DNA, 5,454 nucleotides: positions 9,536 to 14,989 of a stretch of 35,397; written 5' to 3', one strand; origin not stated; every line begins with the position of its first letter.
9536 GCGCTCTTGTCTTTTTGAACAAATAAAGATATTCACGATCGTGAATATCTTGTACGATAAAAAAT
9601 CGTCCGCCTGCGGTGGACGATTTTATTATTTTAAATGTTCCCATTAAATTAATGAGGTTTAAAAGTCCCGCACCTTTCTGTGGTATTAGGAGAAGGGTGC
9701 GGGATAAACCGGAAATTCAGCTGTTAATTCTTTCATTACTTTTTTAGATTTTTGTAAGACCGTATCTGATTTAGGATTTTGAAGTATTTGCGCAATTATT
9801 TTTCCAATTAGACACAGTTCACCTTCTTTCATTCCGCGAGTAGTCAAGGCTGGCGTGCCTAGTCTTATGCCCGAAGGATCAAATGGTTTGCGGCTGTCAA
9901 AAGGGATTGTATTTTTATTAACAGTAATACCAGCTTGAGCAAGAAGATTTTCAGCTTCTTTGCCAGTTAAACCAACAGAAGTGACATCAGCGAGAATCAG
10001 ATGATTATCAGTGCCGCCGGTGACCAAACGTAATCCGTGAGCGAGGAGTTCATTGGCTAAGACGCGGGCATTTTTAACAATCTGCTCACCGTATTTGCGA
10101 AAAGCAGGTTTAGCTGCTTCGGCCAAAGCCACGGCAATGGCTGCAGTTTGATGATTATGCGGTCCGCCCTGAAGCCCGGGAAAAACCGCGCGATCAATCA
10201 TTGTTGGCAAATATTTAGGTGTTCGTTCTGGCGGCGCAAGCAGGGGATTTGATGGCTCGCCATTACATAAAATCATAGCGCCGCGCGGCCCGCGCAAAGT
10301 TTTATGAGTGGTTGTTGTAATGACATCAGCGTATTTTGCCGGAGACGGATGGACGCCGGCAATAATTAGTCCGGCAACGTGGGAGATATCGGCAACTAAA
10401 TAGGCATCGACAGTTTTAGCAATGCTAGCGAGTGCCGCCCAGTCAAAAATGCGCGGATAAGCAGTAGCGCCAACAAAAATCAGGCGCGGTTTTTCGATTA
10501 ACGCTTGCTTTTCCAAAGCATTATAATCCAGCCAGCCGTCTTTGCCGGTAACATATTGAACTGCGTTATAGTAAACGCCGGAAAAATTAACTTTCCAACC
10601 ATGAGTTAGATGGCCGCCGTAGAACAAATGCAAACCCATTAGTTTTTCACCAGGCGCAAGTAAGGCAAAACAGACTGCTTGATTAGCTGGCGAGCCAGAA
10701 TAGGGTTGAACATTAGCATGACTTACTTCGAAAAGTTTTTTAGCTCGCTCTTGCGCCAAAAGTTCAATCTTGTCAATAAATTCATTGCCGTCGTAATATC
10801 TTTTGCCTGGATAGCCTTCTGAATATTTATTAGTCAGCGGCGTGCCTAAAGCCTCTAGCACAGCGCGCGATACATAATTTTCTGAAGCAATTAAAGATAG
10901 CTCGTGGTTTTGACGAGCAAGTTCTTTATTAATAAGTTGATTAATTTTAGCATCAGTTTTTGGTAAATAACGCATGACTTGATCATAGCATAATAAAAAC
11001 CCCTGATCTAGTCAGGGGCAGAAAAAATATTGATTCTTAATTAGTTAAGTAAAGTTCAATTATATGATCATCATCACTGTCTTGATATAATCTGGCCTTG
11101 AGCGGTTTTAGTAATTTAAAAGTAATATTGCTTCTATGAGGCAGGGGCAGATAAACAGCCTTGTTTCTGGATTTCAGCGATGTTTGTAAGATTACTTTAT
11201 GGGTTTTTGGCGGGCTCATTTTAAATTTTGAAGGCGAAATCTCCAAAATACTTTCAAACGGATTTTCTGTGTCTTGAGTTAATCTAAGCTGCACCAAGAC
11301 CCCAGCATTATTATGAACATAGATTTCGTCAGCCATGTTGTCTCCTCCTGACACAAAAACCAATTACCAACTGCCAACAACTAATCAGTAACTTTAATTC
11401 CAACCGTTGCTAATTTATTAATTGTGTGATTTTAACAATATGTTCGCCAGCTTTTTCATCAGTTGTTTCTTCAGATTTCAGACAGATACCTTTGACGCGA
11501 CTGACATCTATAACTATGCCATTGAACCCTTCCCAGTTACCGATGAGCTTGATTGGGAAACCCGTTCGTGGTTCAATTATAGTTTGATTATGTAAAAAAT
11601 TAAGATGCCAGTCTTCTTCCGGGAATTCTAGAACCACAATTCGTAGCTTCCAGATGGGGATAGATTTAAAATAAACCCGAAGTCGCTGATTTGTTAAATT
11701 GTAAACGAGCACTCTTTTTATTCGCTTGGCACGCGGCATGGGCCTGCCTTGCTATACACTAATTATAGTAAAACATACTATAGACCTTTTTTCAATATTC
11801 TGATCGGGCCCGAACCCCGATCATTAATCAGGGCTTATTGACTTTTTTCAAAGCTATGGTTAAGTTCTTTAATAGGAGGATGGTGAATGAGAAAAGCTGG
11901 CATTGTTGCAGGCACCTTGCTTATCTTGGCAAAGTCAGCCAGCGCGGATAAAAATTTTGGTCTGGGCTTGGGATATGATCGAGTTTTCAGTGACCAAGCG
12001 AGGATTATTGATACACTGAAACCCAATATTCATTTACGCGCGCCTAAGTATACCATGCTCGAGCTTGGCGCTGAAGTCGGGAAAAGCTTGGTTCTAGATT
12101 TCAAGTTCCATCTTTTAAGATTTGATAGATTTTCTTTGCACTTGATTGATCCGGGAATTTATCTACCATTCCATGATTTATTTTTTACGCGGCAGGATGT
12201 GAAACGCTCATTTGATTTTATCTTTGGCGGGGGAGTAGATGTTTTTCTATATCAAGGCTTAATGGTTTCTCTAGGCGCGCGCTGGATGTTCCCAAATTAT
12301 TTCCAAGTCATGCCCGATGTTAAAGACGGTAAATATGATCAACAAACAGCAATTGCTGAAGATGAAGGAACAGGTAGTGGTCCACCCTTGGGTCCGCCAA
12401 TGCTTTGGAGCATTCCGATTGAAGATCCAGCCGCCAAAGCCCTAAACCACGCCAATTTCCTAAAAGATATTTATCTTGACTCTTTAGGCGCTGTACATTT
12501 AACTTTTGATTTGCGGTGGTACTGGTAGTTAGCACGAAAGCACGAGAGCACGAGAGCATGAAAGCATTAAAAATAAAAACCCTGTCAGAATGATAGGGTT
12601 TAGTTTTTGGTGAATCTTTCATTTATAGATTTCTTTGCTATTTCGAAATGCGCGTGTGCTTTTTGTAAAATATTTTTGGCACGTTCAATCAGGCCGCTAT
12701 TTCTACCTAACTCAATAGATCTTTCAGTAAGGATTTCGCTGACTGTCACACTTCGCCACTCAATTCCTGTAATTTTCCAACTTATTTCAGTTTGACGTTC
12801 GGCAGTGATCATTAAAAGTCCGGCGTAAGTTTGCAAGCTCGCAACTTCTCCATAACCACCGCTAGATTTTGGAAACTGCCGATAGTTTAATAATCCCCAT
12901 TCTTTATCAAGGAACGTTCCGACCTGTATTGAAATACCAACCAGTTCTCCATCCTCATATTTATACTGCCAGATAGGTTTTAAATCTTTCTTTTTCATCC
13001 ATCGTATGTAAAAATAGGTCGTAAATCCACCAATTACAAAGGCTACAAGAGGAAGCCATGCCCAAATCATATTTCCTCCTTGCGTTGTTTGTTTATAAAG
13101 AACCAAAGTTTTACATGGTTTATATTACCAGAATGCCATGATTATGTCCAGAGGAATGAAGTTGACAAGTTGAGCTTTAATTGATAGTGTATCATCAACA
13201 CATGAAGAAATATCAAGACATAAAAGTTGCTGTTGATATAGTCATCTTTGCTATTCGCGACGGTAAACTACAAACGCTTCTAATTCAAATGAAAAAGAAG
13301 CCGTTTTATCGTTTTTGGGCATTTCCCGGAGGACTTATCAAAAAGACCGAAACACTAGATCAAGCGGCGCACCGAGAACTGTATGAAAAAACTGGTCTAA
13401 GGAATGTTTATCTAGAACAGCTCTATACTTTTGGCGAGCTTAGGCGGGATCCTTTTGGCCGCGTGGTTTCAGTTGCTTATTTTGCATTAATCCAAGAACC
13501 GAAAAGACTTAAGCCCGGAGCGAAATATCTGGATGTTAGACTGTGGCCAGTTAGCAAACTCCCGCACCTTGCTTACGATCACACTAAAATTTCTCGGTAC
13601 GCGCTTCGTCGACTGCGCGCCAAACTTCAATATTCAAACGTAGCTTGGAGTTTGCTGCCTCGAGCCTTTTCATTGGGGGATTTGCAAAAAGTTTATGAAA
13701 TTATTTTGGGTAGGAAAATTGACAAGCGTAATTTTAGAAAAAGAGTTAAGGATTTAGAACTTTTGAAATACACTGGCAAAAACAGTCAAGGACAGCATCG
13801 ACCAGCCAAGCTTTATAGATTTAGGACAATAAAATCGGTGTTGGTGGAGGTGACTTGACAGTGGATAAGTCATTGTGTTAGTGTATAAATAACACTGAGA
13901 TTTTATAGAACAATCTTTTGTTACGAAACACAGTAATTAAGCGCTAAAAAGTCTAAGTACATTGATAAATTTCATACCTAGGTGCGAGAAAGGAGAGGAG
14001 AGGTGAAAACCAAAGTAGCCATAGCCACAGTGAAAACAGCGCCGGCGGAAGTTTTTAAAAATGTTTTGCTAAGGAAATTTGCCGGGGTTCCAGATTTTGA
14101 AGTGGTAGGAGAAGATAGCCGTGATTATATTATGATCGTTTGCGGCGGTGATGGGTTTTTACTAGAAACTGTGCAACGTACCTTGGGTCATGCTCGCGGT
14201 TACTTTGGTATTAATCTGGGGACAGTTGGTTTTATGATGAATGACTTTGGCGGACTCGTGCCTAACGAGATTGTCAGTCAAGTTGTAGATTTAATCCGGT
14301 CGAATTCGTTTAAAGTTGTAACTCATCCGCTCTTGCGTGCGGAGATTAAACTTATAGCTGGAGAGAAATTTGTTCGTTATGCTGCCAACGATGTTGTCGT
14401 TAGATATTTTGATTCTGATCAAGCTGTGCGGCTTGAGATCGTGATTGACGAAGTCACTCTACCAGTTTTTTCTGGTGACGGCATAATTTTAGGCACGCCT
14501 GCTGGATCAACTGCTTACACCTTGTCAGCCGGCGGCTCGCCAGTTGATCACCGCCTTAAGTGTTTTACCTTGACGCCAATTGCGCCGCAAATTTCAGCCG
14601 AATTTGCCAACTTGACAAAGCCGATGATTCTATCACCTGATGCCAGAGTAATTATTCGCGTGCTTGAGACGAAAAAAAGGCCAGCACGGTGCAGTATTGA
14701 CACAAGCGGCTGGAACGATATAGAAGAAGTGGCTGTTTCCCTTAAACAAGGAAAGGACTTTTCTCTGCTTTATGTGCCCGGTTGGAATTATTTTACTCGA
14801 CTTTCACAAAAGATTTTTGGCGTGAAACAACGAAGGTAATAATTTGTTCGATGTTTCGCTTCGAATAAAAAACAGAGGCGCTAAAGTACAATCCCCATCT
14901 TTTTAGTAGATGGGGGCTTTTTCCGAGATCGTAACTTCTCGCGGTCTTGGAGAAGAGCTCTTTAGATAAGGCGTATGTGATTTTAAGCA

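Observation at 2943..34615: Recurrent heptanucleotide tandem arrays (often TAR-N4) next to start and stop codons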

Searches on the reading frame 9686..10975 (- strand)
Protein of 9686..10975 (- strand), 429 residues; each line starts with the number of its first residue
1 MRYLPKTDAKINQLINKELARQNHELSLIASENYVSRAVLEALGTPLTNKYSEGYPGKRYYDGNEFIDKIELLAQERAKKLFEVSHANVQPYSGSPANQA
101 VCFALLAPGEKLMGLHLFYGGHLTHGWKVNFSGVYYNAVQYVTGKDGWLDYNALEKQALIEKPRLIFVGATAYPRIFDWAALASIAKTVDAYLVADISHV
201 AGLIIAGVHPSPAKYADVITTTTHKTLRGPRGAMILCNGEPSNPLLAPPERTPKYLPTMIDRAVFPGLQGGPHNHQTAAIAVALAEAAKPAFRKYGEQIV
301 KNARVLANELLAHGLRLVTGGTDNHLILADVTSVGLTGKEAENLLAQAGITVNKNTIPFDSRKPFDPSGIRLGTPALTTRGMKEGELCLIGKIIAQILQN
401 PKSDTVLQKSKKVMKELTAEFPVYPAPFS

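Call 11: search_protein_families(library=pfam, proteins=[window:9686-10975:-])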
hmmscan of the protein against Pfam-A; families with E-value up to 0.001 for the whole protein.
window:9686-10975:- (429 aa): 1 family
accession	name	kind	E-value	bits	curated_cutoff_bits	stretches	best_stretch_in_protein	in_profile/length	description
PF00464.25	SHMT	-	8.9e-156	518.9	27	1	5-394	2-399/399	Serine hydroxymethyltransferase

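Call 72: find_homologous_proteins(query=window:9686-10975:-, max_evalue=1e-120)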
Query window:9686-10975:- (429 aa): 7928 proteins with E <= 1e-120 among 8000 candidates; the best 120 are listed.
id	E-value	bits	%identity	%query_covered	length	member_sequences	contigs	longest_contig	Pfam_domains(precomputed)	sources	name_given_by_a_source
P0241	8.7e-238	807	84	98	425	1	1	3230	PF00464.26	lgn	-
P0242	4.3e-208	710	72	99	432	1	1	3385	PF00464.26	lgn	-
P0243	1.1e-206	705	72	99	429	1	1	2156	PF00464.26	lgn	-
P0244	1.5e-203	695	75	95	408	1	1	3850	PF00464.26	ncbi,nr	ncbi:serine hydroxymethyltransferase, partial [Candidatus Uhrbacteria bacterium]|nr:serine hydroxyme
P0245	2.0e-203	694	72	99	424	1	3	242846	PF00464.26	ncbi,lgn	-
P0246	1.9e-200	684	71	99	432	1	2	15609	PF00464.26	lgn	-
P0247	2.6e-200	684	72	99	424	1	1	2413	PF00464.26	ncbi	-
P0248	2.7e-200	684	72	98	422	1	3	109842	PF00464.26,PF00155.28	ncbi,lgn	-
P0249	1.2e-199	682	71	99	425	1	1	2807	PF00464.26,PF00155.28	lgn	-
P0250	1.6e-199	681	71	99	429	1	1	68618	PF00464.26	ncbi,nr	ncbi:MAG: serine hydroxymethyltransferase [Parcubacteria group bacterium]|nr:serine hydroxymethyltra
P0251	1.9e-199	681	71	99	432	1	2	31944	PF00464.26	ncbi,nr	ncbi:serine hydroxymethyltransferase [Candidatus Uhrbacteria bacterium]|nr:serine hydroxymethyltrans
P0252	2.3e-199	681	71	99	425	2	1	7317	PF00464.26,PF00155.28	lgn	-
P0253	3.7e-199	680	72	98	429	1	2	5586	PF00464.26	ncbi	-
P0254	4.3e-199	680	70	99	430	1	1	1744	PF00464.26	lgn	-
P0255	1.2e-198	679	71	99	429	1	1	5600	PF00464.26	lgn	-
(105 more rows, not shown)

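Call 73: find_encoding_contigs(protein=P0245, flank=10000, max_places=3)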
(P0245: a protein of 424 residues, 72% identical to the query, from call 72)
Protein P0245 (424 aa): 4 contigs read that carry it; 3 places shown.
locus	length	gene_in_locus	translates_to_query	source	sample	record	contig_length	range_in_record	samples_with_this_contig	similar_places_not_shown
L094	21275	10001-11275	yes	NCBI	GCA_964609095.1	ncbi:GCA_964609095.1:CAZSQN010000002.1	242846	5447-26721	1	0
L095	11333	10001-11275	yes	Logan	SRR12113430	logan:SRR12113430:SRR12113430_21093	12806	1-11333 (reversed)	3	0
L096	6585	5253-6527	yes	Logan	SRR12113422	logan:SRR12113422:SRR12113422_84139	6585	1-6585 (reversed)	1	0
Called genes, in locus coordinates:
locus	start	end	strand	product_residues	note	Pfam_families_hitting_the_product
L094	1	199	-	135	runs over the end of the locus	PF00293:NUDIX, PF14815:NUDIX_4 (weak)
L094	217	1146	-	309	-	PF00535:Glycos_transf_2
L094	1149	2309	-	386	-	PF01676:Metalloenzyme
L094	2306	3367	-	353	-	PF01408:GFO_IDH_MocA, PF02894:GFO_IDH_MocA_C, PF22725:GFO_IDH_MocA_C3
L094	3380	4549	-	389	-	PF00155:Aminotran_1_2, PF01041:DegT_DnrJ_EryC1, PF01212:Beta_elim_lyase (weak), PF01053:Cys_Met_Meta_PP (weak)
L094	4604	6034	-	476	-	PF01225:Mur_ligase, PF08245:Mur_ligase_M, PF02875:Mur_ligase_C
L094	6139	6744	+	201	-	-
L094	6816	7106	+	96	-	-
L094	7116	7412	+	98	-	-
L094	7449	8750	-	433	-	PF00092:VWA (weak), PF13519:VWA_2 (weak)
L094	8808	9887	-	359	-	-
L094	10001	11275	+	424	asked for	PF00464:SHMT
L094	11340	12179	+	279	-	PF00763:THF_DHG_CYH, PF02882:THF_DHG_CYH_C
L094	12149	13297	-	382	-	PF03222:Trp_Tyr_perm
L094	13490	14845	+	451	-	PF00772:DnaB, PF13481:AAA_25, PF03796:DnaB_C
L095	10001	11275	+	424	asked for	PF00464:SHMT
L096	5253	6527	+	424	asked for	PF00464:SHMT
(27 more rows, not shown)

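Call 74: find_encoding_contigs(protein=P0241, flank=10000, max_places=2)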
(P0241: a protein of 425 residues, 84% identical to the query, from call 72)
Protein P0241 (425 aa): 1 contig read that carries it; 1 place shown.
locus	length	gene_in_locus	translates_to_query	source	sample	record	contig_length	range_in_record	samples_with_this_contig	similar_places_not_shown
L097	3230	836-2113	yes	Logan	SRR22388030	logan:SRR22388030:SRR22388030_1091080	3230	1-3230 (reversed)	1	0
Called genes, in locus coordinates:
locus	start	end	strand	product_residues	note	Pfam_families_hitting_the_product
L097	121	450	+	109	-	-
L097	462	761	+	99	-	-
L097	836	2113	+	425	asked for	PF00464:SHMT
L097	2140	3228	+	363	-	?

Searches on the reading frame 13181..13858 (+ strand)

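Call 12: search_protein_families(library=pfam, proteins=[window:13181-13858:+])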
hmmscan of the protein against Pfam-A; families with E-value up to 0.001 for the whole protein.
window:13181-13858:+ (225 aa): 3 families
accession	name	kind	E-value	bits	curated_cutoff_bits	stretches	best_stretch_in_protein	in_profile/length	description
PF21906.2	NrtR_WHD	-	1.1e-24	86.8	27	1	157-214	3-61/61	NrtR DNA-binding winged helix domain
PF00293.34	NUDIX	-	3.8e-16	59.8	21.1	1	20-143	6-132/134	NUDIX domain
PF19368.5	AraR_C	-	1e-12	48.6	23.8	1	151-216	1-68/82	AraR C-terminal winged HTH domain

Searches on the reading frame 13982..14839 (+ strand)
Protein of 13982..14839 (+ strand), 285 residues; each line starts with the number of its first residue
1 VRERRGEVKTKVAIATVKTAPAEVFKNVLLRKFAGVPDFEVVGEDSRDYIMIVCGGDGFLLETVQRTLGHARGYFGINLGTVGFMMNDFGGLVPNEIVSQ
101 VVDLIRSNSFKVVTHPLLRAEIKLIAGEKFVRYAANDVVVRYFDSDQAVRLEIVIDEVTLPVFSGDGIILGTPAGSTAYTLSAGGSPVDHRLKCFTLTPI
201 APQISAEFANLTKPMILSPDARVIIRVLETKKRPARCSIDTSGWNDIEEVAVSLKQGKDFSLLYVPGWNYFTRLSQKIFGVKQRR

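Call 12: search_protein_families(library=pfam, proteins=[window:13982-14839:+])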
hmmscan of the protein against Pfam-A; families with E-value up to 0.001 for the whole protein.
window:13982-14839:+ (285 aa): 1 family
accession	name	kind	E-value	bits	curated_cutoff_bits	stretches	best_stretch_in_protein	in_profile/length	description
PF20143.4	NAD_kinase_C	-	3.6e-15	56.3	23.7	1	136-241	2-100/126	ATP-NAD kinase C-terminal domain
